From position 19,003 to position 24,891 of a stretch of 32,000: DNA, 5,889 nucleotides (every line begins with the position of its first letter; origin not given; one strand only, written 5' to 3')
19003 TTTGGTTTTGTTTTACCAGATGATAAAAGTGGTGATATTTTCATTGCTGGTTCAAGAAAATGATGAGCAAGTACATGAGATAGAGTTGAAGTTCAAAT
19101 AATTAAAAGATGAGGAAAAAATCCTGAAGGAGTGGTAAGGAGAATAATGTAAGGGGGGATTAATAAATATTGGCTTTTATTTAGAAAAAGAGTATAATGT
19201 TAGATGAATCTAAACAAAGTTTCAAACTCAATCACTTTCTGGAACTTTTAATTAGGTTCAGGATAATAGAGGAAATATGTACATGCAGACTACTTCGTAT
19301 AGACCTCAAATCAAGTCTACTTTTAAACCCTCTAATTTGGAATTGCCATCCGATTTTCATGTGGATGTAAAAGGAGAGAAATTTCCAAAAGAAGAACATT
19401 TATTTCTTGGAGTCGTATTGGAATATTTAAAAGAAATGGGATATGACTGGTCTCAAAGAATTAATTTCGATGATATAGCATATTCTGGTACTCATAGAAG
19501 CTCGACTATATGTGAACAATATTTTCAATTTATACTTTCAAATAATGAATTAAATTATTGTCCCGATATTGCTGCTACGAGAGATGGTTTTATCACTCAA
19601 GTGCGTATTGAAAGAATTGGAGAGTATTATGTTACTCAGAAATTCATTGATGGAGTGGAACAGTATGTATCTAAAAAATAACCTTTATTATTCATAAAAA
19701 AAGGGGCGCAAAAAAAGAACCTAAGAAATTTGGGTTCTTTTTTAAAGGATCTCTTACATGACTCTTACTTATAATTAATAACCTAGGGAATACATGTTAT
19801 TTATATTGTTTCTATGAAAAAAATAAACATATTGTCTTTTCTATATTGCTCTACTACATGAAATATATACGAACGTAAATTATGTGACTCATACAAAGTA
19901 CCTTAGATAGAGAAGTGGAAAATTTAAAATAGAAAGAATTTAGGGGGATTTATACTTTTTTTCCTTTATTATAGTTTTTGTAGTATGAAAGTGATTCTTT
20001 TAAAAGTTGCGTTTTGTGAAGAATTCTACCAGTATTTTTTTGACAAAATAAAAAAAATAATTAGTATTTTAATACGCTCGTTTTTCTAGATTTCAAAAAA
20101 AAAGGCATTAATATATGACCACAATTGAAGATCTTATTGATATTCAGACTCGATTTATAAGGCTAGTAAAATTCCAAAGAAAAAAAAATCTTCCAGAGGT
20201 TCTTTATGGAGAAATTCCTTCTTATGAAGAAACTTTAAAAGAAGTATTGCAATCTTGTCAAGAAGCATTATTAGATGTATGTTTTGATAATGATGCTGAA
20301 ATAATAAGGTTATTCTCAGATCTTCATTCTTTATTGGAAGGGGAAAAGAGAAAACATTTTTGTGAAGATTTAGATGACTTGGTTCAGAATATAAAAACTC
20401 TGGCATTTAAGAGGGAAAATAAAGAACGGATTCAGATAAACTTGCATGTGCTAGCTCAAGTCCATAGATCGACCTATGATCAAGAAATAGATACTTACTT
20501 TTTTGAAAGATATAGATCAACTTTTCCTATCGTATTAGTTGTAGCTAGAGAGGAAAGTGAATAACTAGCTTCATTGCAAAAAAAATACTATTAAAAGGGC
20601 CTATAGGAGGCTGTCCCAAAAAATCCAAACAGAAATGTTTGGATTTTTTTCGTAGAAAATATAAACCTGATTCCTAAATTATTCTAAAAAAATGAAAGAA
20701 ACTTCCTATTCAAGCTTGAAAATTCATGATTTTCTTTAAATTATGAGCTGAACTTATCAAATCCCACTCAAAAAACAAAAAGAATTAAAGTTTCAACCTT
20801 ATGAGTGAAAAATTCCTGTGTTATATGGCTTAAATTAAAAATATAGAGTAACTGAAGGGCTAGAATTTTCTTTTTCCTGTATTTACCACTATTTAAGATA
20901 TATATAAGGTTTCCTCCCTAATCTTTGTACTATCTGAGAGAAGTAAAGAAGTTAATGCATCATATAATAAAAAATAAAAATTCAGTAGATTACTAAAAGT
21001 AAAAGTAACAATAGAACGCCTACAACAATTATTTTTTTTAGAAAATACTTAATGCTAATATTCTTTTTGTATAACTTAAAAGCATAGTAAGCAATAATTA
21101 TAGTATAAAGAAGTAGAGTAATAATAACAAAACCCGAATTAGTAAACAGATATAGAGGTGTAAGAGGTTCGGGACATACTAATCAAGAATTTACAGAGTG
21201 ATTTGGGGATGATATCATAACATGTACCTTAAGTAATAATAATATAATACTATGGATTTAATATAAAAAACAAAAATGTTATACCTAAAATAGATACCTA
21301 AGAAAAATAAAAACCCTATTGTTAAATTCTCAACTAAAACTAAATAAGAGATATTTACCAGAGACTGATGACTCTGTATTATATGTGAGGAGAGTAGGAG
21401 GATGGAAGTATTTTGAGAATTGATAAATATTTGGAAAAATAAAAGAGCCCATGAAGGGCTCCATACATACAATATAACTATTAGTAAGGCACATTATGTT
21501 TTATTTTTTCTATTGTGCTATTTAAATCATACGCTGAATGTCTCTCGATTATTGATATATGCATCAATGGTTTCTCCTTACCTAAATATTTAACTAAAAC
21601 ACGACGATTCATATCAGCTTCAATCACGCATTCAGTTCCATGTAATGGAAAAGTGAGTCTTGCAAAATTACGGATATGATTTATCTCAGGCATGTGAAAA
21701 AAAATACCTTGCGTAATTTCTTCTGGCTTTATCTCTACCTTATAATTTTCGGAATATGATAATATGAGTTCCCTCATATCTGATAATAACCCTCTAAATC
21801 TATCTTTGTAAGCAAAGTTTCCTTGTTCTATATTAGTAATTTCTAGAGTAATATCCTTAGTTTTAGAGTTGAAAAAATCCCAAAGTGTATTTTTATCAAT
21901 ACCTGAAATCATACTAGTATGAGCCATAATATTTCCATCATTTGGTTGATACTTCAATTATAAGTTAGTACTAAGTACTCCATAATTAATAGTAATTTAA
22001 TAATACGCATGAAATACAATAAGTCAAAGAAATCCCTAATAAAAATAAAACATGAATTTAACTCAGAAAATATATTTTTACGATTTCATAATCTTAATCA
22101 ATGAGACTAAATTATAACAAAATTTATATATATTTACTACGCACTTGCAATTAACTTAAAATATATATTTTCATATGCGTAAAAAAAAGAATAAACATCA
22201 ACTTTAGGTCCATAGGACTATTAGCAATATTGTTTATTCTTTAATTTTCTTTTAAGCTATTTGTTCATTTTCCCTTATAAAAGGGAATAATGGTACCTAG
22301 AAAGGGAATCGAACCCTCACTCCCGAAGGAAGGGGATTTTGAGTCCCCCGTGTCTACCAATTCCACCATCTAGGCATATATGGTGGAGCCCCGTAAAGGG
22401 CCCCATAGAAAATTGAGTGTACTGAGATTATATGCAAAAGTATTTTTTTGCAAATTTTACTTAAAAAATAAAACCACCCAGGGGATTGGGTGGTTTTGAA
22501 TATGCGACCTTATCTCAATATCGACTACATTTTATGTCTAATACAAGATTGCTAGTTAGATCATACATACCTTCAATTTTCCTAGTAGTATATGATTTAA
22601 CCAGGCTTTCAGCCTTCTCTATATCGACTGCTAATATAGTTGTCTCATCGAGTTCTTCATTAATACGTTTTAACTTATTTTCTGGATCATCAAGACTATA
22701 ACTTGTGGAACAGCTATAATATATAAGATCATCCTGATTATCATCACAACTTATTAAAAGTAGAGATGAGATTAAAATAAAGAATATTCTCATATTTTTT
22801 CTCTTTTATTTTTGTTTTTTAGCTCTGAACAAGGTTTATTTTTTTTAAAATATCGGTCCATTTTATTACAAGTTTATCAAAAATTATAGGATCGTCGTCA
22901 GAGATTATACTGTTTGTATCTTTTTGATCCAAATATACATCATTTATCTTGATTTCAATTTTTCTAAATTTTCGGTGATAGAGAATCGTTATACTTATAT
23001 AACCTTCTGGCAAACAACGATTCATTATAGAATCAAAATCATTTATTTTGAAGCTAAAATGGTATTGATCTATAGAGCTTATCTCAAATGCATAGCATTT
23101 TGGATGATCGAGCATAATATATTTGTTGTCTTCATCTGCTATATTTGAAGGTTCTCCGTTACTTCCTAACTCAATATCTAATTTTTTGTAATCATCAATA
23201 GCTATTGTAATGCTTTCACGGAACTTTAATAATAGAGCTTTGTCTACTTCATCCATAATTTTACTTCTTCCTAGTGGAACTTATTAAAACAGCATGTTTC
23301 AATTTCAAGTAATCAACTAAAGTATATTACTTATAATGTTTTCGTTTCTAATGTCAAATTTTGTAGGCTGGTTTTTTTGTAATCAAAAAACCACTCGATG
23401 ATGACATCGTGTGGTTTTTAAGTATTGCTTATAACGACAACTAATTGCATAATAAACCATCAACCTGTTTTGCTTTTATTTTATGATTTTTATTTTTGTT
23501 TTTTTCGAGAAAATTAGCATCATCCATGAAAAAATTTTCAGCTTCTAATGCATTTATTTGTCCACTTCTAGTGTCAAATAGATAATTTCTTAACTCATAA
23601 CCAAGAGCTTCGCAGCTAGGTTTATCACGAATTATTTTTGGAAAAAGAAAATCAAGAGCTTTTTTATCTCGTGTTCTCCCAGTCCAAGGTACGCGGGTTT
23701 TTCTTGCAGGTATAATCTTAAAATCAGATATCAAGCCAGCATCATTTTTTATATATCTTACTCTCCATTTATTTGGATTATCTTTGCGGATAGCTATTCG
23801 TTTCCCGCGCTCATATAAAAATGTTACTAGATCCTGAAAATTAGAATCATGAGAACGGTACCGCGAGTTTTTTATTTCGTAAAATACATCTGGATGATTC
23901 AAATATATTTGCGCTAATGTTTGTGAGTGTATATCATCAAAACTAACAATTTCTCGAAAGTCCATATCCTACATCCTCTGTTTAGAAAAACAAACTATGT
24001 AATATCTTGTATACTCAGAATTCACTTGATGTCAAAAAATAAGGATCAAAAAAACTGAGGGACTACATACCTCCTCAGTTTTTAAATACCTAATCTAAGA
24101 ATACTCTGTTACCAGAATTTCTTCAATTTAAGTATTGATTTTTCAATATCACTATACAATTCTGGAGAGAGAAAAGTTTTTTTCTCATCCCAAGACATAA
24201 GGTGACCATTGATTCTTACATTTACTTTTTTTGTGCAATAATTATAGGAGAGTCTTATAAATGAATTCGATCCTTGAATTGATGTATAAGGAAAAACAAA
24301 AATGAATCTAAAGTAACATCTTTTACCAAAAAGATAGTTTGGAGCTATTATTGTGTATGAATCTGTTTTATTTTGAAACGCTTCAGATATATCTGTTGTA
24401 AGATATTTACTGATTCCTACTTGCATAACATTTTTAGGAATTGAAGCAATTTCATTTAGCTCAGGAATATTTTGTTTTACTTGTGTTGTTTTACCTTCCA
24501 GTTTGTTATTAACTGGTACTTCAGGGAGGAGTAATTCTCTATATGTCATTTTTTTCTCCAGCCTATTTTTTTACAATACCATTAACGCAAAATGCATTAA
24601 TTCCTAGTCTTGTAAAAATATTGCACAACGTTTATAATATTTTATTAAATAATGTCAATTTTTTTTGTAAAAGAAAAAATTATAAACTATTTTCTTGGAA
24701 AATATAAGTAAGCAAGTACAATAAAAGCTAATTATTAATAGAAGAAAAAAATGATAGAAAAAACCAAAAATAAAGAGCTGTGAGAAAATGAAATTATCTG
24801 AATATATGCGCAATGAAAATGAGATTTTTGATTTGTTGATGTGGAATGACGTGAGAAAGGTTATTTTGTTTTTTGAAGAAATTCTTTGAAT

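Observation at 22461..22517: A TGA that looks like a genuine stop: the lipoprotein ORF ends 18 nt before its terminator hairpin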

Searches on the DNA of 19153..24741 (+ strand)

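Call 65: search_dna_similar(query=window:19153-24741:+, collection=phages, mode=distant, max_rows=10)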
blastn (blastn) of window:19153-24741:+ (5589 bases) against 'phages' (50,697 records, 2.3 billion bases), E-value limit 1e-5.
Records with a match: 132; places in all: 134; records where one place covers at least 80% of the query: 0.
Best place of each record, by identity: 80-90% 28; 60-80% 104.
By first word of the organism name: Klebsiella 71; Aeromonas 19; Bacillus 11; Enterobacter 6; Serratia 4; Erwinia 3; uncultured 2; Cronobacter 2; Alcaligenes 2; Stenotrophomonas 2; and 10 more.
By host as written in the record: Klebsiella pneumoniae 20; Klebsiella pneumoniae MRSN414780 10; Aeromonas salmonicida 7; - 5; Klebsiella sp. 2609 5; Bacillus cereus 4; Serratia sp. ATCC 39006 4; Klebsiella pneumoniae MRSN15882 4; and 51 more.
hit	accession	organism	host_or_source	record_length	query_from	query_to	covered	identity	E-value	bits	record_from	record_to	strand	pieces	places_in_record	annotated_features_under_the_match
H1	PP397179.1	Morganella phage vB_Mm5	Morganella morganii 5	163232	3134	3233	2%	79.2%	6e-13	85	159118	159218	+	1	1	tRNA-Leu (x2)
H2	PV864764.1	Klebsiella phage CP-p-KP-21072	Klebsiella pneumoniae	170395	3113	3218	2%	73.1%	2e-6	63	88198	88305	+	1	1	hypothetical protein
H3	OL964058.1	Bacillus phage vB_BtM_BMBsp2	Bacillus thuringiensis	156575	3138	3234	2%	76.8%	1e-8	71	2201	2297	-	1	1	tRNA-Leu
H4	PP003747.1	Bacillus phage Z3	Bacillus cereus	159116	3138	3234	2%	76.8%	1e-8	71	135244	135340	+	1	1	none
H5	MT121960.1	Phage DP SC_2_H4_2017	bacteria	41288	3141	3234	2%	77.3%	3e-9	72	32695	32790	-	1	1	none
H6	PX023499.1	Bacillus phage PHZU0001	Bacillus sp.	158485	3138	3234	2%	74.7%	6e-6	62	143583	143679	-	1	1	record has no annotation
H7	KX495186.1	Bacillus phage PK16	Bacillus cereus ATCC 21772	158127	3138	3234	2%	74.7%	6e-6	62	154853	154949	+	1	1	tRNA-Leu | tRNA-Val: tRNA-Val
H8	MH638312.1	Bacillus phage Kioshi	Bacillus thuringiensis kurstaki ATCC ...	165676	3138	3234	2%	74.7%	6e-6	62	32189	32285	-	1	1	73: tRNA-Tyr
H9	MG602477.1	Bacillus phage BCP01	Bacillus cereus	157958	3138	3234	2%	74.7%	6e-6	62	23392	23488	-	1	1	none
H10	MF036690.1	Serratia phage CHI14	Serratia sp. ATCC 39006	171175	3148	3236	2%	77.5%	3e-9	72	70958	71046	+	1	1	tRNA-Leu | tRNA-Arg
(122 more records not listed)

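Call 66: search_dna_similar(query=window:19153-24741:+, collection=plasmids, mode=distant, max_rows=10)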
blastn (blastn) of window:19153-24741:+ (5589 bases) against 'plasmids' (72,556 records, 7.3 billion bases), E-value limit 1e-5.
Records with a match: 6; places in all: 6; records where one place covers at least 80% of the query: 0.
Best place of each record, by identity: 80-90% 3; 60-80% 3.
By first word of the organism name: Klebsiella 3; Vibrio 3.
By predicted mobility (MOB-suite, as given by PLSDB): non-mobilizable 6.
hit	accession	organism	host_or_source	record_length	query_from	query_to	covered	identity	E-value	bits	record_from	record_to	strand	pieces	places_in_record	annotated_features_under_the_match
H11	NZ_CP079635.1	Klebsiella pneumoniae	Homo sapiens,Pus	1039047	3137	3242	2%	73.5%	6e-6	63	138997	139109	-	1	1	none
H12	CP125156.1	Klebsiella pneumoniae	-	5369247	3137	3242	2%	73.5%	6e-6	63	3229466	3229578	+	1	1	none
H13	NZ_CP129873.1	Klebsiella pneumoniae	Homo sapiens,whole organism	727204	3137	3242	2%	73.5%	6e-6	63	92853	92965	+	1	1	none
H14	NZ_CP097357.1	Vibrio parahaemolyticus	oyster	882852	3152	3216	1%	81.5%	2e-6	64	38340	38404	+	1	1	none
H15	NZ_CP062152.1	Vibrio parahaemolyticus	oyster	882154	3152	3216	1%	81.5%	2e-6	64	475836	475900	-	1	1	none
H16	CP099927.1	Vibrio parahaemolyticus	Anadara tuberculosa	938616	3152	3216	1%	81.5%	2e-6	64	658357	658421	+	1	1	none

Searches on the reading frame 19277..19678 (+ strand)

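Call 7: search_protein_families(library=pfam, max_evalue=0.1, proteins=[window:19277-19678:+])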
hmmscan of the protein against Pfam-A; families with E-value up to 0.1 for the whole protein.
seq(134 aa): 0 families

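Call 8: search_protein_families(library=phrogs, max_evalue=0.1, proteins=[window:19277-19678:+])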
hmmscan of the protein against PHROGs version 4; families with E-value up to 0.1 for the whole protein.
seq(134 aa): 1 family
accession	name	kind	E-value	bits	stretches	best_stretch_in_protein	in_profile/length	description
phrog_38536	-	unknown function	0.032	15.4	1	91-127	25-61/69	-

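Call 44: search_protein_families(library=padloc, max_evalue=0.1, proteins=[window:19277-19678:+])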
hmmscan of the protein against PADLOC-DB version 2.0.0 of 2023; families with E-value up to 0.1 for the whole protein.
seq(134 aa): 0 families

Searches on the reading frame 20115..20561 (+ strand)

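Call 7: search_protein_families(library=pfam, max_evalue=0.1, proteins=[window:20115-20561:+])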
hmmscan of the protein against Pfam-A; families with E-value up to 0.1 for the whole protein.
seq(149 aa): 2 families
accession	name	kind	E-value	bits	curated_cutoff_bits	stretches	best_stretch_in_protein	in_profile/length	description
PF02214.28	BTB_2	-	0.052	14.3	21.4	0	110-145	25-61/94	BTB/POZ domain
PF22551.1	TY-Chap1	-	0.072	13.2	27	0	50-115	33-95/132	T3SS (YopN, CesT) and YbjN peptide-binding chaperone 1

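Call 8: search_protein_families(library=phrogs, max_evalue=0.1, proteins=[window:20115-20561:+])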
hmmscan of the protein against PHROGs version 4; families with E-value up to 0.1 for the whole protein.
seq(149 aa): 1 family
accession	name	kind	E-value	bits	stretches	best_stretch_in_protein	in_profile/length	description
phrog_997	-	DNA, RNA and nucleotide metabolism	0.093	13.8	0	69-126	6-63/136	replication terminator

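Call 44: search_protein_families(library=padloc, max_evalue=0.1, proteins=[window:20115-20561:+])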
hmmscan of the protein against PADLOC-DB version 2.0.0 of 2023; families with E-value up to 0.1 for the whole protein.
seq(149 aa): 2 families
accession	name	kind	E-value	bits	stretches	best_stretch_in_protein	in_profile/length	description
PDLC01712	typeIV_Cas6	-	0.011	13.4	0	54-95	64-106/247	Cas6_1_IVE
PDLC01409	Cas8a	-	0.019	12.3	1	7-96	286-373/375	CAS-I-A; effector_LS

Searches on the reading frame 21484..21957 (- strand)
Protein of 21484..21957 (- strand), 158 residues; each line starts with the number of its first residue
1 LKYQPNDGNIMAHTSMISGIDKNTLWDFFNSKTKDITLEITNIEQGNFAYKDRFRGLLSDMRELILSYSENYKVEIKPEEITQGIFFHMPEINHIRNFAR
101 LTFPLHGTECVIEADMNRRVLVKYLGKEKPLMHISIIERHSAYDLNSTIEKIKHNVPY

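Call 7: search_protein_families(library=pfam, max_evalue=0.1, proteins=[window:21484-21957:-])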
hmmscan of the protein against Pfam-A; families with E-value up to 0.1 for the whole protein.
seq(158 aa): 0 families

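Call 8: search_protein_families(library=phrogs, max_evalue=0.1, proteins=[window:21484-21957:-])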
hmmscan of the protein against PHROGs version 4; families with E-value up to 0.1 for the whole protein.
seq(158 aa): 1 family
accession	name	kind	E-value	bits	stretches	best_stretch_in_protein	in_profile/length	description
phrog_3136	-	unknown function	0.026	15.6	0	9-44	66-101/134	-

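Call 44: search_protein_families(library=padloc, max_evalue=0.1, proteins=[window:21484-21957:-])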
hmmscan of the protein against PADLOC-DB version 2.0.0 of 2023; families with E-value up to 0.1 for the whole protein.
seq(158 aa): 0 families

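Call 68: search_dna_similar(query=window:21484-21957:-, collection=phages, mode=protein, max_evalue=0.01, max_rows=8)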
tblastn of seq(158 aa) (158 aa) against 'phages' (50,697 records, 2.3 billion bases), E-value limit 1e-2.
No match.

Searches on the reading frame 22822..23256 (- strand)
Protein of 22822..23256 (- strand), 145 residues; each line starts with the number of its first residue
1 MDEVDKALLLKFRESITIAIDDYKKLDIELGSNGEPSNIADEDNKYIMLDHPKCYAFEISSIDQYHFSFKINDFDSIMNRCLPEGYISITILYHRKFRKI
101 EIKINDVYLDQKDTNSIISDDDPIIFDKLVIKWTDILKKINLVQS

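Call 7: search_protein_families(library=pfam, max_evalue=0.1, proteins=[window:22822-23256:-])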
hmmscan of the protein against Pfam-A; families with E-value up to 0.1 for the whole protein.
seq(145 aa): 0 families

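Call 8: search_protein_families(library=phrogs, max_evalue=0.1, proteins=[window:22822-23256:-])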
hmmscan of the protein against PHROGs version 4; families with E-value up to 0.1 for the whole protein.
seq(145 aa): 0 families

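Call 18: find_homologous_proteins(query=window:22822-23256:-, max_evalue=0.01)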
Query seq(145 aa) (145 aa): 1 proteins with E <= 0.01 among 19 candidates.
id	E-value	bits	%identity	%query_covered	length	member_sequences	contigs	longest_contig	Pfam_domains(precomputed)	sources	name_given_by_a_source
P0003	2.1e-88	312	100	100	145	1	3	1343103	-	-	-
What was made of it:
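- Tried and rejected: It found only itself (call 18).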

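Call 21: find_related_loci(query=A2, collection=genome_contigs, flank=10000)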
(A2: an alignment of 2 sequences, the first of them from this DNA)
Query A2 (145 aa) in genome_contigs; peptide patterns used: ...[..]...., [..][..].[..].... (x = any residue, [..] = any of these).
82 stretches matched a pattern, but none encodes a relative of the query by tblastn (E <= 1e-3).

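Call 31: find_related_loci(query=A2, collection=viral_contigs, flank=10000)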
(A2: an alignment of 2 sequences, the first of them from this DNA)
Query A2 (145 aa) in viral_contigs; peptide patterns used: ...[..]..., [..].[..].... (x = any residue, [..] = any of these).
110 stretches matched a pattern, but none encodes a relative of the query by tblastn (E <= 1e-3).

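Call 34: find_encoding_contigs(protein=P0003, flank=10000, max_places=10)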
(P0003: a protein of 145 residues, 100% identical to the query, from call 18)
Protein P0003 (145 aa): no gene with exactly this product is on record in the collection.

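Call 44: search_protein_families(library=padloc, max_evalue=0.1, proteins=[window:22822-23256:-])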
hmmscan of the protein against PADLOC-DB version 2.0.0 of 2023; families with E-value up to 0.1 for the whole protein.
seq(145 aa): 0 families

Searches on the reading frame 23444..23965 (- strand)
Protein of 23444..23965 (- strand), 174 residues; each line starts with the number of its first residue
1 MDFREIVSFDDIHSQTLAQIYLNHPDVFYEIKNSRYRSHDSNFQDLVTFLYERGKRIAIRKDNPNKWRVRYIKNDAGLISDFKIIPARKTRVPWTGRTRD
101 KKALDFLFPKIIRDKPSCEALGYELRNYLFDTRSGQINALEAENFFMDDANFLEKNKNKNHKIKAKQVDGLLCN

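Call 7: search_protein_families(library=pfam, max_evalue=0.1, proteins=[window:23444-23965:-])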
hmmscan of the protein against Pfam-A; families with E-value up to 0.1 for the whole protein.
seq(174 aa): 2 families
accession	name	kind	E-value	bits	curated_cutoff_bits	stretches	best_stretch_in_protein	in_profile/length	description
PF07598.16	DUF1561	-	0.012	14.3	25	1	52-91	255-294/625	Protein of unknown function (DUF1561)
PF00308.24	Bac_DnaA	-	0.082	13.5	23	0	133-172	63-102/162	Bacterial DnaA ATPAse domain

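Call 8: search_protein_families(library=phrogs, max_evalue=0.1, proteins=[window:23444-23965:-])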
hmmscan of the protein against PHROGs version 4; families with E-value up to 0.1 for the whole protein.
seq(174 aa): 0 families

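Call 30: find_related_loci(query=window:23444-23965:-, collection=viral_contigs, flank=10000)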
Query seq(174 aa) (174 aa) in viral_contigs; peptide patterns used: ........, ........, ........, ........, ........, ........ (x = any residue, [..] = any of these).
11 stretches matched a pattern, but none encodes a relative of the query by tblastn (E <= 1e-3).
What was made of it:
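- Tried and rejected: The two viral_contigs scans, with ORF F and the ORF E alignment, also found nothing (calls 30, 31).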

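Call 44: search_protein_families(library=padloc, max_evalue=0.1, proteins=[window:23444-23965:-])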
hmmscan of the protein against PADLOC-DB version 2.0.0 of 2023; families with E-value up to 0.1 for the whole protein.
seq(174 aa): 0 families

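Call 67: search_dna_similar(query=window:23444-23965:-, collection=phages, mode=protein, max_evalue=0.01, max_rows=8)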
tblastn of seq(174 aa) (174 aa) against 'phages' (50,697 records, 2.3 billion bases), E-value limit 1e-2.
No match.
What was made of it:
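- Nothing similar was found in the viral, phage or plasmid collections (calls 30, 31, 65-68).
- Tried and rejected: Only the tRNA matched (calls 65-68).
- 23441..23965 (-): ORF F (174 aa, TGA-free, ends TAG). No family or homologue was found (calls 7, 8, 30, 44, 67).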
